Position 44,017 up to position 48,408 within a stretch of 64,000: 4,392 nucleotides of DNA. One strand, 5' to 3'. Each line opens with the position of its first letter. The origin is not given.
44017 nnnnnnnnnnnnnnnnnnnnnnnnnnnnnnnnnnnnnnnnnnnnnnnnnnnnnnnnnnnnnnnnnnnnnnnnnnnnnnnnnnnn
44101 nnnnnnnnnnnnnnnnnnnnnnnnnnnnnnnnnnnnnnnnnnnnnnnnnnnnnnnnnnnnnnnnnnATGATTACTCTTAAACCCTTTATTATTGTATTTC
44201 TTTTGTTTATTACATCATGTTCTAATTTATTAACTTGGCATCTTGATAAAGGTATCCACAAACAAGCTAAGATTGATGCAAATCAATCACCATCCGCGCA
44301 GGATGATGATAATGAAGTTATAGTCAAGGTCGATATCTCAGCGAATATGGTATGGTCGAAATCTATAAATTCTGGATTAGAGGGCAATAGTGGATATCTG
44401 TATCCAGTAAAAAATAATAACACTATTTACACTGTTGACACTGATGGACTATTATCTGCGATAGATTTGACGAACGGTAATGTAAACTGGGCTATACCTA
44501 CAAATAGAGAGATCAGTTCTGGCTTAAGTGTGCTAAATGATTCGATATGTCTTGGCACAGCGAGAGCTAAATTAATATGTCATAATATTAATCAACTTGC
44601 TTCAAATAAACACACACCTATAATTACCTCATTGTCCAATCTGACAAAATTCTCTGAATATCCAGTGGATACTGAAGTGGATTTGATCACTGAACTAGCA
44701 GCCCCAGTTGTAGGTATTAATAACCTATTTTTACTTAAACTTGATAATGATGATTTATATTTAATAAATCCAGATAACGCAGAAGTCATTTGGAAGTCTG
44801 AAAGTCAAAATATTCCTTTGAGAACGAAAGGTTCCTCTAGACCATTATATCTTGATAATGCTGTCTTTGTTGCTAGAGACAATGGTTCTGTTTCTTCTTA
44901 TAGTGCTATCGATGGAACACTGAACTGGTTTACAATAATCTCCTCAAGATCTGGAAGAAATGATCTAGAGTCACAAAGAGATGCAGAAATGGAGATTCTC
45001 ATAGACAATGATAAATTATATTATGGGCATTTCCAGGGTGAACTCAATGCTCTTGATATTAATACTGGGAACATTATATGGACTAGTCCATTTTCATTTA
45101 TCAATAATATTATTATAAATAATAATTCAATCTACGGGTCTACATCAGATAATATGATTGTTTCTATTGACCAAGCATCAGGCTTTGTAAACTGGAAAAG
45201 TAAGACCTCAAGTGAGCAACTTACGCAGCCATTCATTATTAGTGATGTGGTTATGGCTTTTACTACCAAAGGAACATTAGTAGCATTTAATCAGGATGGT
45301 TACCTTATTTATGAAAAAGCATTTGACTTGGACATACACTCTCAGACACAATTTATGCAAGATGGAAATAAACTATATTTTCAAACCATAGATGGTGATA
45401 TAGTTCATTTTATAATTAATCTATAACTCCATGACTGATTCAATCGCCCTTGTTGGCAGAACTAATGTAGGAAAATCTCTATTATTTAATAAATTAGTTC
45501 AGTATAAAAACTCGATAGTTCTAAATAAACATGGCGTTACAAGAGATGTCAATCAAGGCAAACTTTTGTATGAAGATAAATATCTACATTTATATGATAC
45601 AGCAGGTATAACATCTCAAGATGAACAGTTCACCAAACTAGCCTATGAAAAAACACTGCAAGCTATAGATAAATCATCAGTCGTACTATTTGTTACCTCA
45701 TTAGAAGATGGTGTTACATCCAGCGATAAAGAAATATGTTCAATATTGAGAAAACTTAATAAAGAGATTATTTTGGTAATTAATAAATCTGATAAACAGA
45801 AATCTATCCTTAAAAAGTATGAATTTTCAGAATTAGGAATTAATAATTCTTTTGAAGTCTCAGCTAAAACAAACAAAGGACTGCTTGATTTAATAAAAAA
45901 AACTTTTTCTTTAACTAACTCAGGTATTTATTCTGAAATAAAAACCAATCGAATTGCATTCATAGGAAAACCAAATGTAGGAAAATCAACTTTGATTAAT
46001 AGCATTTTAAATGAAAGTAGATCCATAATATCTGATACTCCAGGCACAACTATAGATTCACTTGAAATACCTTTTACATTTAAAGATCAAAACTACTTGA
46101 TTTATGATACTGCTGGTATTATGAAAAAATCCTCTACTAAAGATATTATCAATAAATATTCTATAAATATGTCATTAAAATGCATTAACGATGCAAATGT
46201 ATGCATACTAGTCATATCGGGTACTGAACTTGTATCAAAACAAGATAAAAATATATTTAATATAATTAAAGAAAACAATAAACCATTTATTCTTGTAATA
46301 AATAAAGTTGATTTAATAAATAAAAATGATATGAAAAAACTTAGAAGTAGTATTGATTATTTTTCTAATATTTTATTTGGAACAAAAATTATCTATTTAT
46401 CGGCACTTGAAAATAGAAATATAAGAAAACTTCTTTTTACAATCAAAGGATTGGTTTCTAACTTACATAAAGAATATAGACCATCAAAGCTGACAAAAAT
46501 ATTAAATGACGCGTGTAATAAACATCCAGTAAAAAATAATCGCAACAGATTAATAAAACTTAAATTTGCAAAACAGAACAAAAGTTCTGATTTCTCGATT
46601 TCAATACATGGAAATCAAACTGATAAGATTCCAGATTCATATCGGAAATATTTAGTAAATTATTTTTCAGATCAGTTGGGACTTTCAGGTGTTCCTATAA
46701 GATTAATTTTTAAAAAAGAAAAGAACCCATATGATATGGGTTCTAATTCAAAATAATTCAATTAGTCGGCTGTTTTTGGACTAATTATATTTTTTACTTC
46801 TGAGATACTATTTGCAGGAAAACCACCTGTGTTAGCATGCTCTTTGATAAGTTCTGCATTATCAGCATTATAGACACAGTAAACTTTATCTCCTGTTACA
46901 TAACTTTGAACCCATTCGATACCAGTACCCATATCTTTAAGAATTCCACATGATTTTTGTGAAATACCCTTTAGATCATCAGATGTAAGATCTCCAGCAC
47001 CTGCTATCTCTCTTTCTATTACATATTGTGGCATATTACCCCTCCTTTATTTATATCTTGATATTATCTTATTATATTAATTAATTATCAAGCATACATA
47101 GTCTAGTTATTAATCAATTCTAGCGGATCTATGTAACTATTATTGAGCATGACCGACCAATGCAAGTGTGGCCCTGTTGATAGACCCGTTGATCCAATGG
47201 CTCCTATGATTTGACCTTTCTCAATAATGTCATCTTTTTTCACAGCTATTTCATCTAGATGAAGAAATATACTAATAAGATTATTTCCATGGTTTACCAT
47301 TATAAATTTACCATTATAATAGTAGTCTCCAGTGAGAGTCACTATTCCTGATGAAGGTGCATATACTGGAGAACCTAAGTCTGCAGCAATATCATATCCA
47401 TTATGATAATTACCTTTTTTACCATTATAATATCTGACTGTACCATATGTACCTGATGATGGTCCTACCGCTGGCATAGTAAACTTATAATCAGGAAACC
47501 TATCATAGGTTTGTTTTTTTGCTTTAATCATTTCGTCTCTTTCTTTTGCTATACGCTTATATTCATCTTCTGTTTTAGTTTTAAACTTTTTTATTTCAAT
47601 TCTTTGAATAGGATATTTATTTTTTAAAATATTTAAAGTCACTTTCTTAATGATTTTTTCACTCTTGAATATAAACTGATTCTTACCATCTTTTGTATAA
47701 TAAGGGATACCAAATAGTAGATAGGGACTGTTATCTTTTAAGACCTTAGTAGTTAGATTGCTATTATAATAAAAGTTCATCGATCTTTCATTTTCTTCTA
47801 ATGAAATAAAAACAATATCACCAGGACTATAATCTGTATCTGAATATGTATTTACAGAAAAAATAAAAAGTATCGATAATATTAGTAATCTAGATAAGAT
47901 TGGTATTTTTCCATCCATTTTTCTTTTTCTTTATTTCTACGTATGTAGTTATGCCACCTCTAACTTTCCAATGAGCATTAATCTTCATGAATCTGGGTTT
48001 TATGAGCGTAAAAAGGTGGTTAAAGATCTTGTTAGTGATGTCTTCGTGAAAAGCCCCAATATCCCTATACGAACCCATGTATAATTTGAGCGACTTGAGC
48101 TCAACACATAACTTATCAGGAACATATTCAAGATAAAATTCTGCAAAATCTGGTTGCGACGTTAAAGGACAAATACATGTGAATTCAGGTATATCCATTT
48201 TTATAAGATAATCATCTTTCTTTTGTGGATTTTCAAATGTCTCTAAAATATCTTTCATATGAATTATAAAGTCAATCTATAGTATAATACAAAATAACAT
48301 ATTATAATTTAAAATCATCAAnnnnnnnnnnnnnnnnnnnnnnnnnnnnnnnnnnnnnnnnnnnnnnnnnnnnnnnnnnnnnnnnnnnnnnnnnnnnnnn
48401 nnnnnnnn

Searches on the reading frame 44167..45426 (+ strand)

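Call 46: search_protein_families(library=pfam, proteins=[window:44167-45426:+], max_evalue=0.00001)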
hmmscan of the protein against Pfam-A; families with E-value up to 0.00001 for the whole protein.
window:44167-45426:+ (419 aa): 3 families
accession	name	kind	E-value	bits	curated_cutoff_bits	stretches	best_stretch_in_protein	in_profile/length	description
PF13360.13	PQQ_2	-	3.6e-28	99.2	27.6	1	178-345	67-233/233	Outer membrane protein assembly factor BamB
PF13570.13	Beta-prop_ACSF4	-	7.3e-23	81.9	133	1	281-413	103-239/329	Beta-alanine-activating enzyme, beta-propeller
PF25293.1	Beta-prop_EMC1_N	-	4.7e-07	30.1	34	0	321-394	33-111/219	EMC1 N-terminal beta-propeller domain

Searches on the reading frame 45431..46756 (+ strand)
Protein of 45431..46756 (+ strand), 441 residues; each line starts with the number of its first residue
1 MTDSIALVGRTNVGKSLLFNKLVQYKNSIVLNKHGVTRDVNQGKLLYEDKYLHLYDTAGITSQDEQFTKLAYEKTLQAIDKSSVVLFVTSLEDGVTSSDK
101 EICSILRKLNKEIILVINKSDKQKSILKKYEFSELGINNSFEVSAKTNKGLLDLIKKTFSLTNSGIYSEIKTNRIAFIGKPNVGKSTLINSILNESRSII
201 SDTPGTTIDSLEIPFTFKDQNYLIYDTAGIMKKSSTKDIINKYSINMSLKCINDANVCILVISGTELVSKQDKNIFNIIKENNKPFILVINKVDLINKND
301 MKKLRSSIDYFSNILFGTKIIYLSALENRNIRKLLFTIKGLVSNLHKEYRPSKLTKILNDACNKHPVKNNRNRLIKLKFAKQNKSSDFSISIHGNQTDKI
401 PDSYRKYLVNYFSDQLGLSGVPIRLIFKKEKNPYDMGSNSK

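Call 46: search_protein_families(library=pfam, proteins=[window:45431-46756:+], max_evalue=0.00001)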
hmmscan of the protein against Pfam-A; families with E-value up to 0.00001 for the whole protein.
window:45431-46756:+ (441 aa): 10 families
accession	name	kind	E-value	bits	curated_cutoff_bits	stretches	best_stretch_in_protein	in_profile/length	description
PF01926.29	MMR_HSR1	-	1.3e-52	177.2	21.9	2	174-292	1-113/113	50S ribosome-binding GTPase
PF02421.24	FeoB_N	-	7.2e-25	87.8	27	2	174-335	2-153/156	Ferrous iron transport protein B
PF00009.33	GTP_EFTU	-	1.4e-23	83.9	26.5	2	174-340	5-184/188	Elongation factor Tu GTP binding domain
PF14714.11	KH_dom-like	-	5.5e-19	68.7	27.3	1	352-428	5-81/81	KH-domain-like of EngA bacterial GTPase enzymes, C-terminal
PF00350.29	Dynamin_N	-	4.2e-12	46.8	27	0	49-119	100-167/168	Dynamin family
PF04548.22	AIG1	-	8.2e-12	45.3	27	0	174-289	2-117/212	AIG1 family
PF00071.28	Ras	-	1e-11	45.1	21.6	0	175-338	2-156/162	Ras family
PF08477.19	Roc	-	1.4e-11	45.1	27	1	174-294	1-119/119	Ras of Complex, Roc, domain of DAPkinase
PF03193.22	RsgA_GTPase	-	1.1e-08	35.6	30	0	106-198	49-132/174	RsgA GTPase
PF10662.15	PduV-EutP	-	5.2e-07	30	21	0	37-156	18-139/143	Ethanolamine utilisation - propanediol utilisation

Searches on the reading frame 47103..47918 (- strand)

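Call 65: search_protein_families(library=pfam, proteins=[window:47103-47918:-], max_evalue=0.00001)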
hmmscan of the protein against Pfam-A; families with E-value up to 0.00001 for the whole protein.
window:47103-47918:- (271 aa): 1 family
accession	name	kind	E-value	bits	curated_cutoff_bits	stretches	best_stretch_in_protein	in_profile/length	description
PF01551.29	Peptidase_M23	-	7.8e-30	103.4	28.7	1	171-265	2-96/96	Peptidase family M23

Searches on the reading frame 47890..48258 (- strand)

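Call 65: search_protein_families(library=pfam, proteins=[window:47890-48258:-], max_evalue=0.00001)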
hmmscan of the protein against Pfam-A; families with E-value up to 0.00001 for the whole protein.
window:47890-48258:- (122 aa): 1 family
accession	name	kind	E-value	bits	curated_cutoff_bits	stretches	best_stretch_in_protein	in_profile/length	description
PF14489.11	QueF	-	5.1e-31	107.2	27.3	1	36-114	1-79/81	QueF-like protein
